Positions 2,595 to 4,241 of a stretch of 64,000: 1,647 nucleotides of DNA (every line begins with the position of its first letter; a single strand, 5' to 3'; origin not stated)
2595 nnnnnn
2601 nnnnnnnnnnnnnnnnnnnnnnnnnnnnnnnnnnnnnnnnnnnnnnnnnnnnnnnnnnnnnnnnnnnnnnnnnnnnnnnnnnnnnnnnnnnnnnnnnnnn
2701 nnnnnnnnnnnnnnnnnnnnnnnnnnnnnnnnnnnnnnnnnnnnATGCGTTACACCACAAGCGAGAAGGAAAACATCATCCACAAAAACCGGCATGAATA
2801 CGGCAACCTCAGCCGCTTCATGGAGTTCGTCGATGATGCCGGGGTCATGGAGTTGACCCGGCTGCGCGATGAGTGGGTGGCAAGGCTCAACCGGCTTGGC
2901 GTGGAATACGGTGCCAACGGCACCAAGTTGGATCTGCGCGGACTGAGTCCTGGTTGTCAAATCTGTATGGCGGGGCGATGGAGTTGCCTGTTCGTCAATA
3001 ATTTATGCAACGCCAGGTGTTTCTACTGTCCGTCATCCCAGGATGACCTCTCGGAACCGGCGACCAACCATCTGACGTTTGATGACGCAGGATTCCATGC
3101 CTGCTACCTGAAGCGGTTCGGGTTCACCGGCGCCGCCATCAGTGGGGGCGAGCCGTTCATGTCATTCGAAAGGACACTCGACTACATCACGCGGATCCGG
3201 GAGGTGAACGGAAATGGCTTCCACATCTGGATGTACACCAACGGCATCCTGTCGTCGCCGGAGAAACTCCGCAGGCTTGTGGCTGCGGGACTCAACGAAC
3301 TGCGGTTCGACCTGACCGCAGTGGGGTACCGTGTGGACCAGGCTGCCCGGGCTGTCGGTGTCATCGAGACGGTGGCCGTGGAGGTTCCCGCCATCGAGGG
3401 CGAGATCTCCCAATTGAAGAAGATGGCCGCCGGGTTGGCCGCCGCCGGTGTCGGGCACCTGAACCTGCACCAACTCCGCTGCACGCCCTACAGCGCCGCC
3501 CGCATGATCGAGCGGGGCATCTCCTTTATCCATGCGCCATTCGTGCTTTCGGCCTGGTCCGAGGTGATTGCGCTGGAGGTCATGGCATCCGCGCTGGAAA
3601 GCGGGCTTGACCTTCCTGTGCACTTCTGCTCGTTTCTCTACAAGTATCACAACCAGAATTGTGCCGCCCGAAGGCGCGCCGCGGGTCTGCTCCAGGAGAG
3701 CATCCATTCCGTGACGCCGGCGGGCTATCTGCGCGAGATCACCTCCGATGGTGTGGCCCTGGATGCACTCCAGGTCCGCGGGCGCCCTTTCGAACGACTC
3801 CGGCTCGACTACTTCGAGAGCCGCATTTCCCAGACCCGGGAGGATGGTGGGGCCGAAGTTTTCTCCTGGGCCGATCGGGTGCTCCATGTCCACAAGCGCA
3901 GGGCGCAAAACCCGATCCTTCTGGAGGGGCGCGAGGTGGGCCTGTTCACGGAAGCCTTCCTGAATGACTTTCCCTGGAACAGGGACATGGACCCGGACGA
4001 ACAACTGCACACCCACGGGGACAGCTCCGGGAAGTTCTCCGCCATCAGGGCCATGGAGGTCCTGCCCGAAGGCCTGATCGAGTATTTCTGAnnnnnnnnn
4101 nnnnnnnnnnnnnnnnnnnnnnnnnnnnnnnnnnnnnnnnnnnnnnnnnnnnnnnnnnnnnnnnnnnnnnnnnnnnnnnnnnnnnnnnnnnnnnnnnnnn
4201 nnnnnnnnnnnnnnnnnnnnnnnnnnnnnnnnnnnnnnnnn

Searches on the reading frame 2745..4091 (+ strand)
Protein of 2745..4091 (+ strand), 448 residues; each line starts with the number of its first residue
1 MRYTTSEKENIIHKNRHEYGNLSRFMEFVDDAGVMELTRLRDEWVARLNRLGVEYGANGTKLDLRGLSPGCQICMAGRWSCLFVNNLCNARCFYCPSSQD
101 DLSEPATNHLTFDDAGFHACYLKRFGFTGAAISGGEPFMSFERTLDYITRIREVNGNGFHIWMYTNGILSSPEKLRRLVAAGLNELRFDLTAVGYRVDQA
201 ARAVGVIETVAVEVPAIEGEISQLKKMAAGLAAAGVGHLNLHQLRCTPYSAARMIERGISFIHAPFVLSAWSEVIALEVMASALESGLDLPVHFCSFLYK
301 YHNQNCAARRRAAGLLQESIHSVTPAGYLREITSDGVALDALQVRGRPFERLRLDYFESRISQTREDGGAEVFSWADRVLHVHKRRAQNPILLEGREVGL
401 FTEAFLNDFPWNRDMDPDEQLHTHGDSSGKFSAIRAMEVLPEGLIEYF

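Call 3: search_protein_families(library=pfam, proteins=[window:2745-4091:+], max_evalue=0.01)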
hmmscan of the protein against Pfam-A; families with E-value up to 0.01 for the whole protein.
window:2745-4091:+ (448 aa): 2 families
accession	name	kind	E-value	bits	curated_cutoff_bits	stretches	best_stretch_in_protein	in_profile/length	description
PF04055.27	Radical_SAM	-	1.1e-11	45.6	29.5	1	86-201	5-120/166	Radical SAM superfamily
PF13353.11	Fer4_12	-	7e-05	23.6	22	1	81-168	9-93/137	4Fe-4S single cluster domain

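Call 4: search_protein_families(library=ncbifam, proteins=[window:2745-4091:+], max_evalue=0.01)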
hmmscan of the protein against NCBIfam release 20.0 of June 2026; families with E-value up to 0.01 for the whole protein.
window:2745-4091:+ (448 aa): 16 families
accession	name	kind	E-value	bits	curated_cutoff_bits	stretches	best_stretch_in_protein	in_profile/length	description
TIGR02666.1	moaA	equivalog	1.9e-10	40.2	284.05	1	84-190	16-122/336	GTP 3',8-cyclase MoaA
TIGR02668.1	moaA_archaeal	equivalog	9.4e-10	37.9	325.25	1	84-190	16-116/303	GTP 3',8-cyclase MoaA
NF001199.0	PRK00164.2-1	equivalog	8.4e-08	31.7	231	1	84-197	18-125/308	GTP 3',8-cyclase MoaA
TIGR02495.1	NrdG2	equivalog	2.7e-07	30.1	131.15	1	76-198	14-129/193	anaerobic ribonucleoside-triphosphate reductase activating protein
TIGR03977.1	rSAM_pair_HxsC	equivalog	4.2e-06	25.9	267.9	1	81-177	28-118/292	His-Xaa-Ser system radical SAM maturase HxsC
NF038283.1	viperin_w_prok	equivalog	6.7e-06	25.5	180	1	83-178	7-103/281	viperin family antiviral radical SAM protein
TIGR02493.1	PFLA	equivalog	9.1e-05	21.9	231.75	1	82-178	20-115/235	pyruvate formate-lyase-activating protein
NF050035.1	rSAM_WgK_link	exception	0.00043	19.4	650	1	83-205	14-131/367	radical SAM/SPASM peptide maturase WgkB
TIGR04545.1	rSAM_ahbD_hemeb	equivalog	0.0012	18.4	500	1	85-191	7-107/339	heme b synthase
TIGR04055.1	rSAM_NirJ2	equivalog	0.0013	18.4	500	1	85-200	7-115/326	putative heme d1 biosynthesis radical SAM protein NirJ2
TIGR04347.1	pseudo_SAM_Halo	equivalog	0.0016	17.8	525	1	84-199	44-153/390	TIGR04347 family pseudo-SAM/SPASM protein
TIGR04303.1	GeoRSP_rSAM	equivalog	0.0022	17.6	400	1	84-206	11-124/325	GeoRSP system radical SAM/SPASM protein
TIGR04133.1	rSAM_w_lipo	hypoth_equivalog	0.0026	16.7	425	1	127-190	74-133/350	TIGR04133 family radical SAM/SPASM protein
TIGR04317.1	W_rSAM_matur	equivalog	0.0042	16.2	380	1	85-199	11-119/349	tungsten cofactor oxidoreductase radical SAM maturase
TIGR04311.1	rSAM_Geo_metal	subfamily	0.0047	16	400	1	85-211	10-133/423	radical SAM/SPASM family putative metalloenzyme maturase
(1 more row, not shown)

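Call 6: find_homologous_proteins(query=window:2745-4091:+, max_evalue=0.001)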
Query window:2745-4091:+ (448 aa): 439 proteins with E <= 0.001 among 8000 candidates; the best 120 are listed.
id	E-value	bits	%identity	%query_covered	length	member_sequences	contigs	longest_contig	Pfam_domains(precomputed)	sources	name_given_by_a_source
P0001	0.0e+0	1037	100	100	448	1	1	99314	PF04055.28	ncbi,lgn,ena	-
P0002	1.5e-201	688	68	100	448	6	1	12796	PF04055.28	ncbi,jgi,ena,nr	ncbi:radical SAM protein [Myxococcota bacterium]|nr:radical SAM protein [Myxococcota bacterium]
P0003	3.4e-192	657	65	100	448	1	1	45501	PF04055.28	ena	-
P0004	2.6e-177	608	70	86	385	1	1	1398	PF04055.28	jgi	jgi:pyruvate formate-lyase activating enzyme-like uncharacterized protein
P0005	1.4e-161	556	55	100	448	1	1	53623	PF04055.28,PF13353.12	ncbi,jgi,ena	-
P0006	2.9e-99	351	43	100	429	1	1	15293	PF04055.28,PF13353.12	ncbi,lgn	-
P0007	2.8e-97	344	39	100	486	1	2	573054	PF04055.28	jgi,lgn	-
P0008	1.8e-94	335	47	73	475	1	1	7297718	PF04055.28,PF13353.12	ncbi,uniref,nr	ncbi:hypothetical protein DSCW_30610 [Desulfosarcina widdelii]|uniref:Radical SAM core domain-contai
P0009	2.4e-93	332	45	80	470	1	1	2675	PF04055.28,PF13353.12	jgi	jgi:pyruvate formate-lyase activating enzyme-like uncharacterized protein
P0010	4.0e-93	331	39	99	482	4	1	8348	PF04055.28,PF13353.12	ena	-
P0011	2.8e-92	328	38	100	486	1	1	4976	PF04055.28,PF13353.12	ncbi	-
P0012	3.2e-92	328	45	77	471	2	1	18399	PF04055.28,PF13353.12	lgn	-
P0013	1.5e-91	326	49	72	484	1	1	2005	PF04055.28,PF13353.12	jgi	jgi:pyruvate formate-lyase activating enzyme-like uncharacterized protein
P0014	1.5e-91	326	48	74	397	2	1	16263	PF04055.28,PF13353.12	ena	-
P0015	9.3e-91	323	37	100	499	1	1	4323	PF04055.28,PF13353.12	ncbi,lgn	-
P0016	1.1e-90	323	43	88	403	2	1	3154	PF04055.28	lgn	-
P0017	1.8e-90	322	46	76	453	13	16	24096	PF04055.28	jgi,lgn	jgi:pyruvate formate-lyase activating enzyme-like uncharacterized protein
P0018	2.7e-90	321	45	73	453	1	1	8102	PF04055.28,PF13353.12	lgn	-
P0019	2.8e-90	321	43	75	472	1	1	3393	PF04055.28,PF13353.12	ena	-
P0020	4.6e-90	321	42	84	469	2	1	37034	PF04055.28,PF13353.12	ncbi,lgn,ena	-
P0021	1.2e-89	319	46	75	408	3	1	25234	PF04055.28,PF13353.12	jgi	jgi:pyruvate formate-lyase activating enzyme-like uncharacterized protein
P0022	3.7e-89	318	45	75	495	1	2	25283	PF04055.28,PF13353.12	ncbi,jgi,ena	-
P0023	6.5e-89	317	40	99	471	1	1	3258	PF04055.28,PF13353.12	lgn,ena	-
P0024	9.2e-89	316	45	79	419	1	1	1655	PF04055.28,PF13353.12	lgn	-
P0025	1.1e-88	316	44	80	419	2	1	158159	PF04055.28,PF13353.12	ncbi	ncbi:MAG: radical SAM protein [Desulfuromonadaceae bacterium]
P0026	1.2e-88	316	49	63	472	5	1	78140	PF04055.28,PF13353.12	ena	-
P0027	1.3e-88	316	46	73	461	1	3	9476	PF04055.28,PF13353.12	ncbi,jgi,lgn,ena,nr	ncbi:MAG TPA: radical SAM protein [Geobacteraceae bacterium]|nr:radical SAM protein [Geobacteraceae 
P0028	1.7e-88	316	46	73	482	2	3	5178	PF04055.28,PF13353.12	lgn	-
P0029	1.8e-88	316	43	75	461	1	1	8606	PF04055.28,PF13353.12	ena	-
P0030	2.0e-88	315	47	78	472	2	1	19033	PF04055.28,PF13353.12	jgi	-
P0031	2.2e-88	315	43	79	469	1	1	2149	PF04055.28,PF13353.12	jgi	jgi:pyruvate formate-lyase activating enzyme-like uncharacterized protein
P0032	2.6e-88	315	46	75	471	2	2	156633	PF04055.28,PF13353.12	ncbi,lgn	-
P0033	2.8e-88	315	47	73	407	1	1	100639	PF04055.28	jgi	jgi:uncharacterized protein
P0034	3.1e-88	315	45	75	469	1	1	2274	PF04055.28,PF13353.12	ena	-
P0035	4.7e-88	314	46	74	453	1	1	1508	PF04055.28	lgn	-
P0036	5.4e-88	314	45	79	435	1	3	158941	PF04055.28,PF13353.12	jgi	jgi:pyruvate formate-lyase activating enzyme-like uncharacterized protein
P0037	6.5e-88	314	40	98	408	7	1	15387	PF04055.28,PF13353.12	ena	-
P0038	6.9e-88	314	48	67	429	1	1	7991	PF04055.28,PF13353.12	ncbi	ncbi:MAG: radical SAM protein [Desulfuromonadaceae bacterium]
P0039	7.5e-88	313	42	83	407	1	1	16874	PF04055.28,PF13353.12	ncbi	-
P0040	9.4e-88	313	47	72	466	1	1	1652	PF04055.28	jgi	jgi:pyruvate formate-lyase activating enzyme-like uncharacterized protein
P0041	1.1e-87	313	43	81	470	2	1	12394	PF04055.28,PF13353.12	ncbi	-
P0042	1.3e-87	313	45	75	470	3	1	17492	PF04055.28,PF13353.12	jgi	jgi:pyruvate formate-lyase activating enzyme-like uncharacterized protein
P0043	1.5e-87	312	46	73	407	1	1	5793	PF04055.28,PF13353.12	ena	-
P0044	2.3e-87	312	41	99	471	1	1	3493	PF04055.28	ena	-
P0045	3.3e-87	311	43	75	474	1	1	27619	PF04055.28,PF13353.12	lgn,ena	-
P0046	3.4e-87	311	45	79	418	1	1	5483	PF04055.28,PF13353.12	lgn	-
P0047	3.8e-87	311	45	74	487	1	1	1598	PF04055.28,PF13353.12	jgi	jgi:uncharacterized protein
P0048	3.9e-87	311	45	74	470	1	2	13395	PF04055.28,PF13353.12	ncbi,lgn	-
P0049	6.2e-87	310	46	74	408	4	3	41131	PF04055.28,PF13353.12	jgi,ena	-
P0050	6.5e-87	310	45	80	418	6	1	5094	PF04055.28,PF13353.12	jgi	jgi:uncharacterized protein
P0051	1.0e-86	310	43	80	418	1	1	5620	PF04055.28,PF13353.12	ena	-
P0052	1.2e-86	309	45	74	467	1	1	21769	PF04055.28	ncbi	-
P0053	1.4e-86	309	44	74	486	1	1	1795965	PF04055.28,PF13353.12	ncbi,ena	-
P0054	2.1e-86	309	44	80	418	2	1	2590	PF04055.28,PF13353.12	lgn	-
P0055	2.5e-86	308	40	98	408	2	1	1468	PF04055.28,PF13353.12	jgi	jgi:uncharacterized protein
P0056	3.2e-86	308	45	75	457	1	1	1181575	PF04055.28,PF13353.12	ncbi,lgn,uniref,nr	ncbi:radical SAM protein [Desulfoluna butyratoxydans]|uniref:Radical sam n=1 Tax=Desulfoluna butyrat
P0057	3.3e-86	308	40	88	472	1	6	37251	PF04055.28,PF13353.12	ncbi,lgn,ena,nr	ncbi:MAG: radical SAM protein [Desulfobacteraceae bacterium]|nr:radical SAM protein [Desulfobacterac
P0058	3.5e-86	308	45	79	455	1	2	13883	PF04055.28,PF13353.12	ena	-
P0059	3.9e-86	308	44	79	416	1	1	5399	PF04055.28,PF13353.12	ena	-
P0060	4.3e-86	308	43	79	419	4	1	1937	PF04055.28,PF13353.12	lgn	-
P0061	4.7e-86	308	46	74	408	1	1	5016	PF04055.28,PF13353.12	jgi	jgi:pyruvate formate-lyase activating enzyme-like uncharacterized protein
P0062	5.6e-86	307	44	78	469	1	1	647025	PF04055.28,PF13353.12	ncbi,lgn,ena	-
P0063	6.5e-86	307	43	89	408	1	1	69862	PF04055.28,PF13353.12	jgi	-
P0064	6.7e-86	307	44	75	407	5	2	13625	PF04055.28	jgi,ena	-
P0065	6.7e-86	307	44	80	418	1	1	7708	PF04055.28,PF13353.12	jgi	jgi:pyruvate formate-lyase activating enzyme-like uncharacterized protein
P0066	7.5e-86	307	44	79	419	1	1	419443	PF04055.28,PF13353.12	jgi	-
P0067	8.1e-86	307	44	79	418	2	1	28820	PF04055.28,PF13353.12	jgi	-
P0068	1.1e-85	306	47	75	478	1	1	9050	PF04055.28,PF13353.12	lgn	-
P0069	1.1e-85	306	44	79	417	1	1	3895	PF04055.28,PF13353.12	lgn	-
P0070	1.1e-85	306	44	79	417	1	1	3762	PF04055.28,PF13353.12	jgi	jgi:pyruvate formate-lyase activating enzyme-like uncharacterized protein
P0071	1.2e-85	306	44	79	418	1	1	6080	PF04055.28,PF13353.12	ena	-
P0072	1.3e-85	306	43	79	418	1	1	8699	PF04055.28,PF13353.12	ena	-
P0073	1.4e-85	306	44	79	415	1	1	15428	PF04055.28,PF13353.12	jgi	jgi:uncharacterized protein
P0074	1.4e-85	306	44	79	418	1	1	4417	PF04055.28,PF13353.12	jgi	jgi:uncharacterized protein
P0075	1.5e-85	306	44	79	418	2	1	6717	PF04055.28,PF13353.12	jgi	jgi:pyruvate formate-lyase activating enzyme-like uncharacterized protein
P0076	2.0e-85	305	44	74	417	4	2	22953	PF04055.28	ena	-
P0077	2.1e-85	305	43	80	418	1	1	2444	PF04055.28,PF13353.12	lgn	-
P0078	2.2e-85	305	44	79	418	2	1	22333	PF04055.28,PF13353.12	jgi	-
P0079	2.2e-85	305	46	73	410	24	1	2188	PF04055.28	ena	-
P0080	2.5e-85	305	44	78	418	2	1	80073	PF04055.28,PF13353.12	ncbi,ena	-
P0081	2.6e-85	305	50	65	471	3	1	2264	PF04055.28,PF13353.12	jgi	jgi:pyruvate formate-lyase activating enzyme-like uncharacterized protein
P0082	2.6e-85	305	45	69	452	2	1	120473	PF04055.28,PF13353.12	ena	-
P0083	3.0e-85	305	50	63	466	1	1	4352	PF04055.28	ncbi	-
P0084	3.1e-85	305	45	79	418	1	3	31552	PF04055.28,PF13353.12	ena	-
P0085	4.1e-85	304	44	79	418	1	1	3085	PF04055.28,PF13353.12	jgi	-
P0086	4.2e-85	304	46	74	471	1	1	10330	PF04055.28,PF13353.12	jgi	jgi:pyruvate formate-lyase activating enzyme-like uncharacterized protein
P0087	4.4e-85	304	41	86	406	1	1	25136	PF04055.28,PF13353.12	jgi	jgi:pyruvate formate-lyase activating enzyme-like uncharacterized protein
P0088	4.5e-85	304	44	76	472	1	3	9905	PF04055.28,PF13353.12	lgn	-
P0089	5.2e-85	304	47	73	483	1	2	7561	PF04055.28,PF13353.12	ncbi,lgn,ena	-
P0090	5.9e-85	304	43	81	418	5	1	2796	PF04055.28,PF13353.12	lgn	-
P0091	6.8e-85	304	43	79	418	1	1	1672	PF04055.28,PF13353.12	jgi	jgi:uncharacterized protein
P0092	7.0e-85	304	43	77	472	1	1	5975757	PF04055.28,PF13353.12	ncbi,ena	-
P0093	1.0e-84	303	44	79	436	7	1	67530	PF04055.28,PF13353.12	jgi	jgi:uncharacterized protein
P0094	1.1e-84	303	43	79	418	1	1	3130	PF04055.28,PF13353.12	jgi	jgi:uncharacterized protein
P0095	1.1e-84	303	40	84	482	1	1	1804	PF04055.28,PF13353.12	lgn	-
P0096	1.2e-84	303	44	78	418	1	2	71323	PF04055.28,PF13353.12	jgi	jgi:uncharacterized protein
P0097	1.5e-84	303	43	79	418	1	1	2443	PF04055.28,PF13353.12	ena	-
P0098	1.5e-84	303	43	79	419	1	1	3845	PF04055.28,PF13353.12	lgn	-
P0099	2.7e-84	302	37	99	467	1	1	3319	PF04055.28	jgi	-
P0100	2.7e-84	302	42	74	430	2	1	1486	PF04055.28,PF13353.12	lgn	-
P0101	3.5e-84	301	42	74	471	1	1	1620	PF04055.28,PF13353.12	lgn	-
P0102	4.5e-84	301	43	80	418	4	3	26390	PF04055.28,PF13353.12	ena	-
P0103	4.7e-84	301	41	78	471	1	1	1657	PF04055.28,PF13353.12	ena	-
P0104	5.0e-84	301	40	77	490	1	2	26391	PF04055.28,PF13353.12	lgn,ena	-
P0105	5.5e-84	301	44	79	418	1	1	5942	PF04055.28,PF13353.12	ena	-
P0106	5.7e-84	301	45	74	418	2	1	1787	PF04055.28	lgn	-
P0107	6.0e-84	301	42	88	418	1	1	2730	PF04055.28,PF13353.12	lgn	-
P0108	8.5e-84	300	43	79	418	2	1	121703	PF04055.28,PF13353.12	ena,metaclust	metaclust:\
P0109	8.7e-84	300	44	72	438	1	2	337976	PF04055.28,PF13353.12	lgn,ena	-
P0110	9.6e-84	300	42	77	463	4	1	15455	PF04055.28,PF13353.12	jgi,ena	-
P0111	1.1e-83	300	45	74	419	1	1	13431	PF04055.28,PF13353.12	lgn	-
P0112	1.1e-83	300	45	73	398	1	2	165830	PF04055.28,PF13353.12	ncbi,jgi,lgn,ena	ncbi:MAG: radical SAM protein [Desulfuromonadales bacterium]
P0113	1.2e-83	300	43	79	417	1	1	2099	PF04055.28,PF13353.12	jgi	jgi:uncharacterized protein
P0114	1.4e-83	299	45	78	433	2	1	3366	PF04055.28,PF13353.12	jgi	jgi:uncharacterized protein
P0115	1.5e-83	299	50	62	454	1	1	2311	PF04055.28,PF13353.12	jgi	jgi:pyruvate formate-lyase activating enzyme-like uncharacterized protein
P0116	1.6e-83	299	43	78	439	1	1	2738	PF04055.28,PF13353.12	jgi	jgi:uncharacterized protein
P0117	1.9e-83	299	44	79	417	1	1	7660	PF04055.28,PF13353.12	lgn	-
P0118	2.8e-83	298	42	80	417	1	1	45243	PF04055.28,PF13353.12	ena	-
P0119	2.8e-83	298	47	70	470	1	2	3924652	PF04055.28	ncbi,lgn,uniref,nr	ncbi:hypothetical protein JCM30471_01780 [Desulfuromonas carbonis]|uniref:radical SAM protein n=1 Ta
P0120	2.8e-83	298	45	74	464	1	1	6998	PF04055.28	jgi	-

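Call 7: search_solved_structures(query=window:2745-4091:+, max_evalue=1)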
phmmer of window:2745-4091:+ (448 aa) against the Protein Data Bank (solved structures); distinct sequences matched with E-value up to 1: 5.
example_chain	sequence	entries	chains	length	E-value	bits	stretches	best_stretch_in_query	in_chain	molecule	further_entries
2fb2_A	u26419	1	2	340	1.4e-06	30.7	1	81-201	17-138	Molybdenum cofactor biosynthesis protein A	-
1tv7_A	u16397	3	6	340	2.2e-06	30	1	82-201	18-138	Molybdenum cofactor biosynthesis protein A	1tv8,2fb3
8wm2_A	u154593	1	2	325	0.011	17.9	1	84-190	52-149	Fe-S radical SAM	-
5wgg_A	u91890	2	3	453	0.027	16.5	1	80-177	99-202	Radical SAM domain protein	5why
1m3v_A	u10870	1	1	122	0.5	12.4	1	69-136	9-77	fusion of the LIM interacting domain of ldb1 and the N-terminal LIM domain of LMO4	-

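Call 8: find_encoding_contigs(protein=P0002, flank=8000, max_places=3)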
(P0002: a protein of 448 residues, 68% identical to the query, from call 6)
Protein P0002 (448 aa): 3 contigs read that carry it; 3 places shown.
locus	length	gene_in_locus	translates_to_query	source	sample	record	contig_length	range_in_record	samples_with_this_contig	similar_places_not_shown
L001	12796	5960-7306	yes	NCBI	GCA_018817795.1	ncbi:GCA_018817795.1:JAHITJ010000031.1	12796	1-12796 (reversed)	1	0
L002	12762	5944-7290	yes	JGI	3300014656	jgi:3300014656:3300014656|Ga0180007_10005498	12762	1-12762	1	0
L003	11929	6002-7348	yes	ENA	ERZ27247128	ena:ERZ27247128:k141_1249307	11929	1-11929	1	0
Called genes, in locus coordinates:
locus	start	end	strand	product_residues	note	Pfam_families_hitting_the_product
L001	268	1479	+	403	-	PF13646:HEAT_2 (faint)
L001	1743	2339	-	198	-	-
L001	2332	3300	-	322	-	PF04166:PdxA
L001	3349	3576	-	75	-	PF01165:Ribosomal_S21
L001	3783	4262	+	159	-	-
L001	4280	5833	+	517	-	PF10462:Peptidase_M66 (weak)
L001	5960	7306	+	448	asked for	PF04055:Radical_SAM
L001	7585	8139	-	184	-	-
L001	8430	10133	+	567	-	-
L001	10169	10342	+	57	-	-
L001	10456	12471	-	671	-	PF17517:IgGFc_binding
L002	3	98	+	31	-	?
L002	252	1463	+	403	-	PF13646:HEAT_2 (faint)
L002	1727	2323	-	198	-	-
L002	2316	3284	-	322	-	PF04166:PdxA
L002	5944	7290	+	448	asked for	PF04055:Radical_SAM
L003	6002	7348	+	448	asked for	PF04055:Radical_SAM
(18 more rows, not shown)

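Call 9: find_encoding_contigs(protein=P0003, flank=8000, max_places=3)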
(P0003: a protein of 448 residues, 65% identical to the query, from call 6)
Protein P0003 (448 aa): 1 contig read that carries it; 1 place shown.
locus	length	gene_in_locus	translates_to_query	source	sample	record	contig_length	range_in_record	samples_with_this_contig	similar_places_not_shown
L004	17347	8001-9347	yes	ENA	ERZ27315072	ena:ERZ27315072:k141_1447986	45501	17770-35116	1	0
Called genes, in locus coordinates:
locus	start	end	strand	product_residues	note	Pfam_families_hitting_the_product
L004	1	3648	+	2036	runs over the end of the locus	PF13205:Big_5 (faint), PF01835:MG2, PF17972:bMG5 (faint), PF07703:A2M_BRD, PF00207:A2M, PF17973:bMG10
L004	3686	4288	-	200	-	-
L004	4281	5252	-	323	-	PF04166:PdxA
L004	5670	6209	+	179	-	-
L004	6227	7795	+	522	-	PF10462:Peptidase_M66 (weak)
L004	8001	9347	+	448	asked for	PF04055:Radical_SAM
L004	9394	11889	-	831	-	PF22842:Pel9A-like_beta_helix (weak), PF13229:Beta_helix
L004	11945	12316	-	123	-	-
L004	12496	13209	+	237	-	-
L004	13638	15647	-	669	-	PF17517:IgGFc_binding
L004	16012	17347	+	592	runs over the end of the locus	PF22819:TcaA_5th, PF01522:Polysacc_deac_1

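Call 10: find_encoding_contigs(protein=P0005, flank=8000, max_places=3)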
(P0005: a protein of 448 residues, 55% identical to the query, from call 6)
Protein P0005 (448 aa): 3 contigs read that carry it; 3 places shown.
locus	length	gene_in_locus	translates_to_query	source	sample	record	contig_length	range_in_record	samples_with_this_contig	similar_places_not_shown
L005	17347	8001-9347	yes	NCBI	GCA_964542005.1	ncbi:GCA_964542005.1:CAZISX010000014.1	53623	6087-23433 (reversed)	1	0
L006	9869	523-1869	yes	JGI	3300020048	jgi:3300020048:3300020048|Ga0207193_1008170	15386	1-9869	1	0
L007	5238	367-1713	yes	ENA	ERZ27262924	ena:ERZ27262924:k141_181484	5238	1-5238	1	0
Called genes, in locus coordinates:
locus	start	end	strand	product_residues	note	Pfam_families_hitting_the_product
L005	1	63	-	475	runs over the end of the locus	-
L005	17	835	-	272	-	-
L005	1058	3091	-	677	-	PF01926:MMR_HSR1, PF02421:FeoB_N, PF17910:FeoB_Cyto, PF07670:Gate, PF07664:FeoB_C, PF07670:Gate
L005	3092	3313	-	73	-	PF04023:FeoA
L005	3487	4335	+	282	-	PF04542:Sigma70_r2, PF04545:Sigma70_r4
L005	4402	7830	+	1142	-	PF23759:GBD_T9SS_assoc (faint)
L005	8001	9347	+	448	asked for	PF04055:Radical_SAM, PF13353:Fer4_12 (weak)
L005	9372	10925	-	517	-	PF04223:CitF, PF13336:AcetylCoA_hyd_C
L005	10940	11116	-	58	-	PF12797:Fer4_2 (weak), PF13237:Fer4_10 (weak), PF00037:Fer4, PF14697:Fer4_21, PF13187:Fer4_9, PF12838:Fer4_7, PF25160:LdpA_Fe-S-bd (weak), PF00037:Fer4 (weak), +4 more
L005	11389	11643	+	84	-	PF13893:RRM_5 (weak), PF00076:RRM_1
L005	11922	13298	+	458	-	PF03062:MBOAT, PF13813:MBOAT_2 (weak)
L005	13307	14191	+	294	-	-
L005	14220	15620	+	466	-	PF00072:Response_reg, PF00158:Sigma54_activat, PF14532:Sigma54_activ_2, PF00004:AAA (faint), PF07728:AAA_5 (weak), PF25601:AAA_lid_14, PF02954:HTH_8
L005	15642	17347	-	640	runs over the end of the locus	PF16697:Yop-YscD_cpl, PF00498:FHA, PF14559:TPR_19 (faint)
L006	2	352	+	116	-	?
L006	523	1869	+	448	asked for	PF04055:Radical_SAM, PF13353:Fer4_12 (weak)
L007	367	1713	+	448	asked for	PF04055:Radical_SAM, PF13353:Fer4_12 (weak)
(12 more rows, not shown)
